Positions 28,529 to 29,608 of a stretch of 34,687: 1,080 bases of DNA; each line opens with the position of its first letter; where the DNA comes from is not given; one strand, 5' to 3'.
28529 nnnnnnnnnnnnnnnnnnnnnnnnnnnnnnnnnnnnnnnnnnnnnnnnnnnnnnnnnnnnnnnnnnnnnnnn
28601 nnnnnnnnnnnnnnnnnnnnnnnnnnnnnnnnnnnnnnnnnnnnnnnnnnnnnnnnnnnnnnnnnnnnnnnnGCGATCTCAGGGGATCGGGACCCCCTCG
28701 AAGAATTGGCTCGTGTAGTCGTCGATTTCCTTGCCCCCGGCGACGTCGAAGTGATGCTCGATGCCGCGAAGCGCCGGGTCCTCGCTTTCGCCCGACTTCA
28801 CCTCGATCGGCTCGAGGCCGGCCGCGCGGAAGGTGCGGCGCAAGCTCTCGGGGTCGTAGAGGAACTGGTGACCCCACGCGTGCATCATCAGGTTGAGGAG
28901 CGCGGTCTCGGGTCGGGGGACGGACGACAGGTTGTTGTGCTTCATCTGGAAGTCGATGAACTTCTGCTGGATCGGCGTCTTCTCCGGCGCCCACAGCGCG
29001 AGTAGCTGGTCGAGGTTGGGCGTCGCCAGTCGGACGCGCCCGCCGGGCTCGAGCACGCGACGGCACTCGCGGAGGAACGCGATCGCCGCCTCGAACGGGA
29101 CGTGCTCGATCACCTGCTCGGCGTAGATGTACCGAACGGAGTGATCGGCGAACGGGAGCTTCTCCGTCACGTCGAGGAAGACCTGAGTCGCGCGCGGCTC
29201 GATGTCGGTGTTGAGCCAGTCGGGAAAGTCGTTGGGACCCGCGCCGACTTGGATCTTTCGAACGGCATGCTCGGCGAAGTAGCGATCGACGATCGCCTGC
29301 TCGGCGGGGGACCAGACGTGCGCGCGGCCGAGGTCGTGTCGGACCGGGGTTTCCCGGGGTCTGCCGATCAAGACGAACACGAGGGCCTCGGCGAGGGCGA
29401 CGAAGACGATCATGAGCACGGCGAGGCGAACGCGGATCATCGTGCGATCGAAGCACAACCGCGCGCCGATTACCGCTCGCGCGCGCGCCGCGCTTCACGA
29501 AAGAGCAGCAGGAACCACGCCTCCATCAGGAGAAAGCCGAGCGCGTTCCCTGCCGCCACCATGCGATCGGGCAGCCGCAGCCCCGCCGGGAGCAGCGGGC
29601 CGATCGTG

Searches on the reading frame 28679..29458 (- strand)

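Call 62: search_protein_families(library=pfam, proteins=[window:28679-29458:-], max_evalue=0.001)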
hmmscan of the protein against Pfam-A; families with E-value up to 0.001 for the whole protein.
window:28679-29458:- (259 aa): 3 families
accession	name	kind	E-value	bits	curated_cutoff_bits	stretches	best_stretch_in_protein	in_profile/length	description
PF08241.18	Methyltransf_11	-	1.1e-08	36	21.2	1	98-142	51-93/95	Methyltransferase domain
PF13489.12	Methyltransf_23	-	2.5e-08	34.3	27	1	98-219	72-163/164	Methyltransferase domain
PF13649.12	Methyltransf_25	-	2.4e-06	28.6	27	1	95-140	53-97/97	Methyltransferase domain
